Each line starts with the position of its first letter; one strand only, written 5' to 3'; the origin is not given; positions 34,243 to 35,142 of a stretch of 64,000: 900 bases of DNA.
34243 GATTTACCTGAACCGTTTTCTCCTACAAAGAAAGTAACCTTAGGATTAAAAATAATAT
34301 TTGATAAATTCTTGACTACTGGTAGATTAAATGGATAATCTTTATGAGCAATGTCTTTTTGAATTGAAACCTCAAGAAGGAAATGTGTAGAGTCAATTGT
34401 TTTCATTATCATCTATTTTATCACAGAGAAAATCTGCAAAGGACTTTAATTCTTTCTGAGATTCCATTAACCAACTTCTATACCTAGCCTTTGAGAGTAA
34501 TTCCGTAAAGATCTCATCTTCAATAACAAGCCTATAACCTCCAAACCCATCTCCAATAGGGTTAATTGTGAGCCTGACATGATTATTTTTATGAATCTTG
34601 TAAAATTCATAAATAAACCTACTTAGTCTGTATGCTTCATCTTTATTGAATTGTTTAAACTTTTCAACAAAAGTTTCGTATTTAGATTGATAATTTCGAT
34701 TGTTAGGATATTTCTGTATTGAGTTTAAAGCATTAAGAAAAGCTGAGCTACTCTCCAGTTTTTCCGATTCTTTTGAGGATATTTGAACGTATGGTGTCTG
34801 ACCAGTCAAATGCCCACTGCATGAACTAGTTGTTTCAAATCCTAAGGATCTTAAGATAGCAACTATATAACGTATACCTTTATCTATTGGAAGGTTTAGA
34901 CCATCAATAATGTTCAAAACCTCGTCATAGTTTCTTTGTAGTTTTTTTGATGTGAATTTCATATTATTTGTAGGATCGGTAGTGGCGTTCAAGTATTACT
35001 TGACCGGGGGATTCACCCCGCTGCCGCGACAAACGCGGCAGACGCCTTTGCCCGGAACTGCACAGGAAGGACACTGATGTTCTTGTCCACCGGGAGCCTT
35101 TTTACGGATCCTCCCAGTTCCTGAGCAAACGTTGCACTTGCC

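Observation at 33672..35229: Three-gene operon: CR-type zinc-finger miniprotein, unknown 199-aa protein, COG3910-like ABC-type ATPase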

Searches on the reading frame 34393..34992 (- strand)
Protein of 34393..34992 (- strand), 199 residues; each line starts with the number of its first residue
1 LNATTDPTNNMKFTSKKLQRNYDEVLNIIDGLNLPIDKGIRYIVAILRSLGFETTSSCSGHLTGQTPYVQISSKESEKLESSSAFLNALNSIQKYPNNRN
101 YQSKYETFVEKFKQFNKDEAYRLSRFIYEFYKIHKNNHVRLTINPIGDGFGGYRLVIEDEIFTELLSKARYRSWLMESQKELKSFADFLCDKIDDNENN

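Call 3: search_protein_families(library=pfam, proteins=[window:34393-34992:-], max_evalue=1)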
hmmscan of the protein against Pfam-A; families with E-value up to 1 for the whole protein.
window:34393-34992:- (199 aa): 4 families
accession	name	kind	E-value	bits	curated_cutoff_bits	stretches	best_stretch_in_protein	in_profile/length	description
PF25708.1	Phage_T7_Gp5_9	-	0.022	15.1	24.5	1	68-90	4-26/46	Phage T7 gp5.9 RecBCD inhibitor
PF02676.19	TYW3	-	0.032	14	27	1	36-63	23-51/211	Methyltransferase TYW3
PF08761.16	dUTPase_2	-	0.036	14.8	22.9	1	59-142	77-159/162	dUTPase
PF07130.17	YebG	-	0.052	13.9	27.5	1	6-33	12-39/74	YebG protein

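Call 4: search_protein_families(library=padloc, proteins=[window:34393-34992:-], max_evalue=1)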
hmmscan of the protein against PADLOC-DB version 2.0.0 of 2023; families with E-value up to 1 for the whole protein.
window:34393-34992:- (199 aa): 0 families

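Call 5: search_protein_families(library=ncbifam, proteins=[window:34393-34992:-], max_evalue=1)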
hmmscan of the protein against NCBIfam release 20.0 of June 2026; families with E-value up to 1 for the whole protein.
window:34393-34992:- (199 aa): 1 family
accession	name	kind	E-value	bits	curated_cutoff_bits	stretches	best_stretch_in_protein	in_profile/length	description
TIGR01000.1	bacteriocin_acc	subfamily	0.007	15.3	258.85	1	71-119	181-230/457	bacteriocin secretion accessory protein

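Call 9: find_homologous_proteins(query=window:34393-34992:-)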
Query window:34393-34992:- (199 aa): 2 proteins with E <= 0.001 among 126 candidates.
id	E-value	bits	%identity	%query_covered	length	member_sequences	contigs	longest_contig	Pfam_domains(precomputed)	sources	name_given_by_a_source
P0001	3.5e-120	417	100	95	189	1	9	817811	-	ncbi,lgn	-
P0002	4.4e-30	123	40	97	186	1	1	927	-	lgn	-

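Call 12: find_encoding_contigs(protein=P0001, flank=6000, max_places=10)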
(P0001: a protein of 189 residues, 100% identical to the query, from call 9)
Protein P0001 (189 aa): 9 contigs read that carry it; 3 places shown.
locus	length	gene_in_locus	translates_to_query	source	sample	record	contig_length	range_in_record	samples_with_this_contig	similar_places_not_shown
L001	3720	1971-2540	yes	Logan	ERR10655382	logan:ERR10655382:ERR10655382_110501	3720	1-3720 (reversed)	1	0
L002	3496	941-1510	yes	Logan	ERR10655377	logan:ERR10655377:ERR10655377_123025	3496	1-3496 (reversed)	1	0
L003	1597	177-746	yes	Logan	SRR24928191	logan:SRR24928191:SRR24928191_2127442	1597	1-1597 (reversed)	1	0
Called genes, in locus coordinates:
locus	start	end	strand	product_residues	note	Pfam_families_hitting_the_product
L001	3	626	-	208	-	?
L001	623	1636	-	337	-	PF03773:ArsP_1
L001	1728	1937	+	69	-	-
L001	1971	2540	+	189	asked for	-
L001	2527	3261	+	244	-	PF00005:ABC_tran (weak), PF02463:SMC_N (weak), PF13175:AAA_15 (weak), PF13476:AAA_23, PF13555:AAA_29 (weak), PF13304:AAA_21 (weak), PF13175:AAA_15, PF13304:AAA_21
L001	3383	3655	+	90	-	-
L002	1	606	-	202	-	?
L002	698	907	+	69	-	-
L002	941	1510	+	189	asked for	-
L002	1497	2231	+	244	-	PF00005:ABC_tran (weak), PF02463:SMC_N (weak), PF13175:AAA_15 (weak), PF13476:AAA_23, PF13555:AAA_29 (weak), PF13304:AAA_21 (weak), PF13175:AAA_15, PF13304:AAA_21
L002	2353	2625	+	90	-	-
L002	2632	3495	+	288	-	?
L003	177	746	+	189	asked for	-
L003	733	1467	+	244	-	PF00005:ABC_tran (weak), PF02463:SMC_N (weak), PF13175:AAA_15 (weak), PF13476:AAA_23, PF13555:AAA_29 (weak), PF13304:AAA_21 (weak), PF13175:AAA_15, PF13304:AAA_21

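Call 21: search_protein_representatives(protein=window:34393-34962:-)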
Query: 189 residues. Proteins with E-value up to 0.001 (for the whole library): 419; up to 1e-10: 23; up to 1e-30: 5. The best 150 are listed.
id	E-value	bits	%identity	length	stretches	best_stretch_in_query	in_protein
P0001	8.2e-121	417.1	100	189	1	1-189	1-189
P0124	1.3e-43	165.6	47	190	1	1-188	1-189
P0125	4.8e-33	131.2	42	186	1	2-183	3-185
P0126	3.9e-32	128.2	39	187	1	7-184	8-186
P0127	3.9e-31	125.0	42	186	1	1-180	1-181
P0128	5.0e-29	118.1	38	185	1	4-183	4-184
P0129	7.8e-27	111.0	38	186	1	1-184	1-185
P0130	1.3e-21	93.9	34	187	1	11-183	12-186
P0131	1.2e-17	81.0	35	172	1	9-183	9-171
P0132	2.2e-16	76.9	36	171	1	18-184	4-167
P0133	5.5e-15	72.4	33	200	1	12-182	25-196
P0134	6.4e-15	72.2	35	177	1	7-183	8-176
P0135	7.5e-15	71.9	53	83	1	1-79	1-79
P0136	2.1e-14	70.5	40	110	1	83-184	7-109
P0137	4.3e-14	69.5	38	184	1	17-184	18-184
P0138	4.6e-14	69.4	39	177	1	6-189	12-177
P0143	1.2e-11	61.5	31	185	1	4-182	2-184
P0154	7.0e-10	55.8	34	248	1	13-180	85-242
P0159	2.6e-09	53.9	32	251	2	7-63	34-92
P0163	5.1e-09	52.9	32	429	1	9-182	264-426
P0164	5.4e-09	52.9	30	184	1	6-179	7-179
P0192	9.8e-08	48.8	31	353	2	7-139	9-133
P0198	1.6e-07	48.1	33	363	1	9-184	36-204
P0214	6.4e-07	46.1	49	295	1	7-65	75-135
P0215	7.0e-07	46.0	35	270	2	6-96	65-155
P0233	1.7e-06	44.8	31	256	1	14-181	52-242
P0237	1.9e-06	44.6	29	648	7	52-97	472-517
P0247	2.7e-06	44.0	31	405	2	6-183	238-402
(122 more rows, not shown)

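Call 24: search_protein_families(library=pfam, alignment_id=A2, max_evalue=0.1)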
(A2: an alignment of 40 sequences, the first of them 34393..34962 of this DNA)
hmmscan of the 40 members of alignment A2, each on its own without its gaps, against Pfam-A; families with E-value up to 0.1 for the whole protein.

A. member 1, window:34393-34962:- (189 aa): 3 families
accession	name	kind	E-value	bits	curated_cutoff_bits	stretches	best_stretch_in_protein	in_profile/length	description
PF25708.1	Phage_T7_Gp5_9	-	0.02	15.3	24.5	1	58-80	4-26/46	Phage T7 gp5.9 RecBCD inhibitor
PF02676.19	TYW3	-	0.029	14.1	27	1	26-53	23-51/211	Methyltransferase TYW3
PF08761.16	dUTPase_2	-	0.035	14.8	22.9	1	49-132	77-159/162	dUTPase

B. families by the number of members that match (of 40 scanned): 22 families
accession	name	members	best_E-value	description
PF02676.19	TYW3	8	8.6e-05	Methyltransferase TYW3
PF13489.12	Methyltransf_23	1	0.00037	Methyltransferase domain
PF25708.1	Phage_T7_Gp5_9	1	0.02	Phage T7 gp5.9 RecBCD inhibitor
PF12447.13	DUF3683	1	0.023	Protein of unknown function (DUF3683)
PF02183.23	HALZ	1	0.025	Homeobox associated leucine zipper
PF24611.2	Spectrin_Anc-1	1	0.028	Nuclear anchorage protein 1, spectrin-like repeat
PF10046.14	BLOC1_2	1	0.03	Biogenesis of lysosome-related organelles complex-1 subunit 2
PF08761.16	dUTPase_2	1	0.035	dUTPase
PF24915.1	Spectrin_SESTD1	1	0.035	SESTD1-like, spectrin repeat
PF24832.1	DUF7716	1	0.041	Domain of unknown function (DUF7716)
PF23302.1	HTH_DNAJC9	1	0.044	DNAJC9 HTH domain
PF14538.11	Raptor_N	1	0.063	Raptor N-terminal CASPase like domain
PF07088.17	GvpD_P-loop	1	0.066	GvpD gas vesicle protein, P-loop domain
PF13847.12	Methyltransf_31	1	0.066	Methyltransferase domain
PF08154.18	NLE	1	0.071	NLE (NUC135) domain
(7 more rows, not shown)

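Call 25: search_solved_structures(query=A2, max_evalue=10, show_alignments=3)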
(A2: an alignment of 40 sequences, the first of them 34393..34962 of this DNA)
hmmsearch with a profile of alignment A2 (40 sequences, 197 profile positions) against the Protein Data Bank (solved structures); distinct sequences matched with E-value up to 10: 2.
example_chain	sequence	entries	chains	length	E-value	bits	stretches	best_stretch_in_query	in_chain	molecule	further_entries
1v2a_A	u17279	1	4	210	0.085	16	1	107-187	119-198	glutathione transferase gst1-6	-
9bwn_A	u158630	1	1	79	0.2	14.7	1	15-62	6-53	Flavoprotein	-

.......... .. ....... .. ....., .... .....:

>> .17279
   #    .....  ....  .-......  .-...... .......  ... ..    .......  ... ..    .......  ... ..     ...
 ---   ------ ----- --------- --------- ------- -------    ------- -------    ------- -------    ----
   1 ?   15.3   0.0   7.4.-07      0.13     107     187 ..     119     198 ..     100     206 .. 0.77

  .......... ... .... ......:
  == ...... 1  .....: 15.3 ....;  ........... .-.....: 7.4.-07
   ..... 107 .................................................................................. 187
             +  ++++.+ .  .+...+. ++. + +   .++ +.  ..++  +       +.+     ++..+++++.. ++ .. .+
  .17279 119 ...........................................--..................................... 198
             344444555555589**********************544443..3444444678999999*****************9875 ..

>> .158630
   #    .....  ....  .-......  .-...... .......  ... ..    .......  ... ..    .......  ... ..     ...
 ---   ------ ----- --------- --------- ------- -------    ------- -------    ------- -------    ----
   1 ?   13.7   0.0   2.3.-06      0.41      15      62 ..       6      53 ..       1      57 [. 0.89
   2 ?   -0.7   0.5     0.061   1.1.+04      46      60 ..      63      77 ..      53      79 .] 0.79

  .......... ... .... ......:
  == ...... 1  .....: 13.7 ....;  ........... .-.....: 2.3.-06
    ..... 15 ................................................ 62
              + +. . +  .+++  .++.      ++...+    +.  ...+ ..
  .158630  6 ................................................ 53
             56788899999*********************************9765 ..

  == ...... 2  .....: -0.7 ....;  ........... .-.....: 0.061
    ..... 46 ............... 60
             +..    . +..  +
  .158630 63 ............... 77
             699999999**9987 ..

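Call 28: find_encoding_contigs(protein=P0124, flank=5000, max_places=6)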
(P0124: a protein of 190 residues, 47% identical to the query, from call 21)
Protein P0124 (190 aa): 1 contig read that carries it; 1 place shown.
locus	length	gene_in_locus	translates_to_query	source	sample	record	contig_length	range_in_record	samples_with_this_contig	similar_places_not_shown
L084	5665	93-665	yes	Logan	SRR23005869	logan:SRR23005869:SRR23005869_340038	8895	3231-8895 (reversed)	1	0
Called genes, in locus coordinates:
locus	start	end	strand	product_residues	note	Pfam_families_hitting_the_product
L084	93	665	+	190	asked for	-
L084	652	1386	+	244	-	PF02463:SMC_N (faint), PF13476:AAA_23, PF00005:ABC_tran (faint), PF13304:AAA_21 (weak), PF13175:AAA_15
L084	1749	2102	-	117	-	-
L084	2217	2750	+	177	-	-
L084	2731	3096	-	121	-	-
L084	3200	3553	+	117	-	PF01475:FUR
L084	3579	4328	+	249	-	PF02535:Zip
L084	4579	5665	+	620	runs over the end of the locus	-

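Call 29: find_encoding_contigs(protein=P0125, flank=5000, max_places=4)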
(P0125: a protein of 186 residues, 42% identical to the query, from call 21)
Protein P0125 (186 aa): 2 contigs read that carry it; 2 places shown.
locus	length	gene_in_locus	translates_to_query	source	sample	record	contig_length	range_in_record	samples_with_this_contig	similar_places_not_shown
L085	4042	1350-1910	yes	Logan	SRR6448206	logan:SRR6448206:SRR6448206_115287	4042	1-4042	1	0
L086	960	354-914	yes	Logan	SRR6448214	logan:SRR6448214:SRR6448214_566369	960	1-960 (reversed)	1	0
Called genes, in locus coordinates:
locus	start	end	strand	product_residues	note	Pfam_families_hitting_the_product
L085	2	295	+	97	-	?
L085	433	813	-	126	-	PF04266:ASCH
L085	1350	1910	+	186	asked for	-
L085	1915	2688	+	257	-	PF00005:ABC_tran (weak), PF02463:SMC_N (weak), PF13175:AAA_15 (weak), PF13476:AAA_23, PF13555:AAA_29 (weak), PF13401:AAA_22 (weak), PF13304:AAA_21, PF13175:AAA_15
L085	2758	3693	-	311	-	PF01636:APH (weak)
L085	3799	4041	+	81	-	?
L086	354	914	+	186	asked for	-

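Call 30: find_encoding_contigs(protein=P0126, flank=5000, max_places=4)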
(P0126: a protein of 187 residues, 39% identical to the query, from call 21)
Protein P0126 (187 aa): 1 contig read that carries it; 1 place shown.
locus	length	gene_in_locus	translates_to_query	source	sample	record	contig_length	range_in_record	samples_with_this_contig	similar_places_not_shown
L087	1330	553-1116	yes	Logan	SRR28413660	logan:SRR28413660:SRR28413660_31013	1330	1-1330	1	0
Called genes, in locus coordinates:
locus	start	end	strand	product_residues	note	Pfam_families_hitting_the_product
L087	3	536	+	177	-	?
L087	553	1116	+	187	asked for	-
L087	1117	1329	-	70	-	?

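Call 31: find_encoding_contigs(protein=P0128, flank=5000, max_places=4)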
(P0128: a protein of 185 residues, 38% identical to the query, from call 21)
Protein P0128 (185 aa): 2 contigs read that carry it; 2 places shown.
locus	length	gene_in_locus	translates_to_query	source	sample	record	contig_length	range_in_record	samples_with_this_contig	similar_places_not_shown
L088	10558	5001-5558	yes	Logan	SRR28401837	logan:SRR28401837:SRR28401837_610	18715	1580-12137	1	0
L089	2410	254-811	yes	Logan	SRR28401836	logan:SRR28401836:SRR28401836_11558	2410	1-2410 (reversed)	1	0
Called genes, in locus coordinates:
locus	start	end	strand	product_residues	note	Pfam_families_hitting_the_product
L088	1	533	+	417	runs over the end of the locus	PF03952:Enolase_N, PF00113:Enolase_C, PF13378:MR_MLE_C (weak)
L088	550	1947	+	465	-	PF00224:PK, PF02887:PK_C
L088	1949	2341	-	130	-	PF01641:SelR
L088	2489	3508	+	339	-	PF00044:Gp_dh_N, PF02800:Gp_dh_C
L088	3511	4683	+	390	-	PF00162:PGK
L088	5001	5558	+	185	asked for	-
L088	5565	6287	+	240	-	PF02463:SMC_N (weak), PF13175:AAA_15 (weak), PF13476:AAA_23 (weak), PF13555:AAA_29 (weak), PF13304:AAA_21 (weak), PF13175:AAA_15, PF13304:AAA_21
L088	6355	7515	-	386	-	PF13439:Glyco_transf_4, PF00534:Glycos_transf_1, PF13692:Glyco_trans_1_4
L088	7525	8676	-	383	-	PF13439:Glyco_transf_4, PF00534:Glycos_transf_1, PF13692:Glyco_trans_1_4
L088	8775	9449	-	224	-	PF00121:TIM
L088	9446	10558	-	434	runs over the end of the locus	PF00342:PGI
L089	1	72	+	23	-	?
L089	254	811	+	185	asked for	-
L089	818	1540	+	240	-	PF02463:SMC_N (weak), PF13175:AAA_15 (weak), PF13476:AAA_23 (weak), PF13555:AAA_29 (weak), PF13304:AAA_21 (weak), PF13175:AAA_15, PF13304:AAA_21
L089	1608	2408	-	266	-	?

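Call 32: predict_structure(alignment_id=A2)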
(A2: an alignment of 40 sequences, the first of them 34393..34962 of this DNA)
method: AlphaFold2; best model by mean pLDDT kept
length: 189 residues; sequences in the alignment: 40
mean_pLDDT: 96.1   pTM: 0.90
mean pLDDT of the five models: 96.1, 95.8, 94.9, 95.0, 94.6
residues with pLDDT >= 90: 179; 70-90: 9; 50-70: 1; < 50: 0
segments of 3 or more residues with pLDDT < 50: none
pLDDT, mean of each block of 10 residues (from residue 1): 87 97 95 98 97 96 97 98 98 98 98 98 93 96 97 96 97 97 92
secondary structure, 60 per line:
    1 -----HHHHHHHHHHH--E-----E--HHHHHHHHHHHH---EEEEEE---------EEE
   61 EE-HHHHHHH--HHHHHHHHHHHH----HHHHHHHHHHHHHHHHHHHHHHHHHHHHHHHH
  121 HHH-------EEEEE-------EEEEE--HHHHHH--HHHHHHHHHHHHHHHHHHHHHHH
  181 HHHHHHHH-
elements in order: H6-16 H28-39 E43-48 E58-62 H64-70 H73-84 H89-123 E131-135 E143-147 H150-155 H158-188

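Call 35: find_related_loci(query=A3, collection=metagenome_contigs, flank=4000)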
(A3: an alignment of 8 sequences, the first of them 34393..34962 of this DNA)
Query A3 (189 aa) in metagenome_contigs; peptide patterns used: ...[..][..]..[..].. (x = any residue, [..] = any of these).
34 stretches matched a pattern; 14 encode a relative of the query (tblastn E <= 1e-3); 14 distinct loci.
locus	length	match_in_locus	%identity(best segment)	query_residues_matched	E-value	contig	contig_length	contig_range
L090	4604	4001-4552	42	1-183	5e-40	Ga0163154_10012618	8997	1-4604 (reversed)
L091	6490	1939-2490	42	1-183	5e-40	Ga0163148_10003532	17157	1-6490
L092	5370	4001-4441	27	15-179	1e-13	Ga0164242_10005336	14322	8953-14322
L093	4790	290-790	30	5-179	3e-13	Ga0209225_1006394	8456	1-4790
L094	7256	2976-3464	27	7-183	3e-13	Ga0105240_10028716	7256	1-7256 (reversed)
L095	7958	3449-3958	30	14-179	1e-12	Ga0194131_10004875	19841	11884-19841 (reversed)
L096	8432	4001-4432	26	15-184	5e-11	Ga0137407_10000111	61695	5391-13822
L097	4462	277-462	39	7-66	1e-9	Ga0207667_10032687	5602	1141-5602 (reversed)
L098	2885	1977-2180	37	9-69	2e-9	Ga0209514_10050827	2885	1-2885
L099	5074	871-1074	37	9-69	2e-9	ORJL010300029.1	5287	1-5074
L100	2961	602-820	34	20-101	3e-8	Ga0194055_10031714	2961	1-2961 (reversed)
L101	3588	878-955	50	26-51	9e-6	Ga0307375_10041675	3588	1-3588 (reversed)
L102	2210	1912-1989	50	26-51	2e-4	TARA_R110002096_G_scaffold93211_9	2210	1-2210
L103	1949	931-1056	42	20-60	2e-4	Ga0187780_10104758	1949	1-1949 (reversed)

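Call 38: fold_search(model_id=the predicted structure, library=pdb)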
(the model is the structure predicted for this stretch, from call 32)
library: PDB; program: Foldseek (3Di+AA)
matches with E <= 10: 216; with E <= 0.001: 0
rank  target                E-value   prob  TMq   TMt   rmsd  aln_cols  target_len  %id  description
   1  1j3m_A                9.0e-02  0.18  0.18  0.23  16.6       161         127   14  Crystal structure of the conserved hypothetical protein TT1751 from Thermus thermophilus HB8 (released 2004-05-18)
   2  8ro9_A                6.1e-01  0.23  0.33  0.21   9.3       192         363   11  Human cohesin SMC1A-HD(longCC-EQ)/RAD21-C complex - Open/closed P-loop conformation (released 2024-09-11)
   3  8roa_C                6.8e-01  0.16  0.27  0.18   9.6       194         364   11  Human cohesin SMC1A-HD(longCC-EQ)/RAD21-C complex - ADP-bound conformation (released 2024-09-11)
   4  8eki_A                9.1e-01  0.11  0.21  0.22  14.2       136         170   18  CryoEM structure of the Dsl1 complex bound to SNAREs Sec20 and Use1 (released 2023-10-04)
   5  2p9p_D                9.7e-01  0.06  0.21  0.17  19.1       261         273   12  Crystal Structure of bovine Arp2/3 complex co-crystallized with ADP (released 2007-05-29)
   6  8ro7_A                1.0e+00  0.12  0.22  0.14  12.4       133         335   10  Human cohesin SMC1A-HD(longCC)/RAD21-C complex - Open/closed P-loop conformation (released 2024-09-11)
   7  7tj1_D                1.2e+00  0.09  0.19  0.26  16.4       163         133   10  Crystal Structure of the Putative Fluoride Ion Transporter CrcB Bab1_1389 from Brucella abortus (released 2022-01-26)
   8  9b8p_H                1.2e+00  0.07  0.16  0.16  19.7       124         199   15  Synaptic Vesicle V-ATPase with synaptophysin and SidK, State 3, V1 (released 2024-07-03)
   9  6rbg_A                1.2e+00  0.07  0.20  0.13  21.4       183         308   14  full-length bacterial polysaccharide co-polymerase (released 2020-11-18)
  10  7lgn_A                1.2e+00  0.10  0.23  0.08  16.5       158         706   10  Cyanophycin synthetase 1 from T. morbirosei (released 2021-08-18)
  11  1j6w_B                1.2e+00  0.06  0.14  0.16  14.8        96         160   14  CRYSTAL STRUCTURE OF HAEMOPHILUS INFLUENZAE LUXS (released 2001-06-08)
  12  7kld_A                1.4e+00  0.10  0.13  0.23   9.2        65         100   14  Crystal Structure of an Essential Ribosomal Processing Protease Prp from S. aureus in complex with a covalently linked (released 2021-09-01)
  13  8rob_A                1.5e+00  0.11  0.30  0.19   9.9       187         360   11  Human cohesin SMC1A-HD(longCC-EQ)/RAD21-C complex - ATPgS-Mg-bound conformation (released 2024-09-11)
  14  7tj1_C                1.5e+00  0.08  0.20  0.27  16.4       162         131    9  Crystal Structure of the Putative Fluoride Ion Transporter CrcB Bab1_1389 from Brucella abortus (released 2022-01-26)
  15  7tj1_A                1.5e+00  0.08  0.20  0.27  16.4       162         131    9  Crystal Structure of the Putative Fluoride Ion Transporter CrcB Bab1_1389 from Brucella abortus (released 2022-01-26)
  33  1tlj_B                2.6e+00  0.08  0.31  0.31   9.2       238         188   13  Crystal Structure of Conserved Protein of Unknown Function SSO0622 from Sulfolobus solfataricus (released 2004-08-03)
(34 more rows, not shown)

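Call 55: search_protein_families(library=pfam, proteins=[L094:2267-2638:-, L094:3565-4071:-, L094:4906-5766:-, L094:5786-6718:-, L094:1573-2097:+, L096:4456-5544:-, L096:5534-5839:-, L096:2679-2957:-, L094:2648-2863:-, L096:3677-3844:-], max_evalue=0.01)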
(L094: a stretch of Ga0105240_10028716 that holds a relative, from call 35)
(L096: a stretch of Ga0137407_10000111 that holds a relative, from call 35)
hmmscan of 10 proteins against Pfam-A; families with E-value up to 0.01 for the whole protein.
L094:2267-2638:- (123 aa): 0 families

L094:3565-4071:- (168 aa): 1 family
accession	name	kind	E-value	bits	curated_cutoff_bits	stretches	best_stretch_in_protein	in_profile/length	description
PF13408.12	Zn_ribbon_recom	-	1.1e-05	26.1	25.3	1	114-158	7-49/58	Recombinase zinc beta ribbon domain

L094:4906-5766:- (286 aa): 2 families
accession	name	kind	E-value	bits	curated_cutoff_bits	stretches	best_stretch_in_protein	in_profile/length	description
PF18144.7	SMODS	-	1.7e-15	58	26.5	1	5-156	3-162/164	Second Messenger Oligonucleotide or Dinucleotide Synthetase domain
PF22600.2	MTPAP-like_central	-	0.00018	22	27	1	10-97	6-92/139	Poly(A) RNA polymerase, mitochondrial-like, central palm domain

L094:5786-6718:- (310 aa): 1 family
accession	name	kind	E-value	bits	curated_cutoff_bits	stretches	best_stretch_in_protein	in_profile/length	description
PF18159.6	S_4TM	-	4.3e-83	279.5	26.9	1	6-291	1-290/291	SMODS-associating 4TM effector domain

L094:1573-2097:+ (174 aa): 0 families

L096:4456-5544:- (362 aa): 0 families

L096:5534-5839:- (101 aa): 1 family
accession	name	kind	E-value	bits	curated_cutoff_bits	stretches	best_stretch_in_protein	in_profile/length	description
PF12773.13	DZR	-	0.0045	17.6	27.3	0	2-23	13-34/45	Double zinc ribbon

L096:2679-2957:- (92 aa): 0 families

L094:2648-2863:- (71 aa): 0 families

L096:3677-3844:- (56 aa): 4 families
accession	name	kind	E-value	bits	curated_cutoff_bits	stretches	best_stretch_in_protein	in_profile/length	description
PF00684.25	DnaJ_CXXCXGXG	-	8.5e-05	23.2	32.7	0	4-54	14-65/65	DnaJ central domain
PF25436.1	BSD2_CRD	-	0.00015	22.3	27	0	8-54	5-58/69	BSD2 cysteine rich domain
PF23733.2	GRXCR1-2_C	-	0.00053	20.3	26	0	8-39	1-35/47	GRXCR1/2, C-terminal domain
PF17302.8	DUF5351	-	0.0033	18.1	27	0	19-28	20-29/29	Family of unknown function (DUF5351)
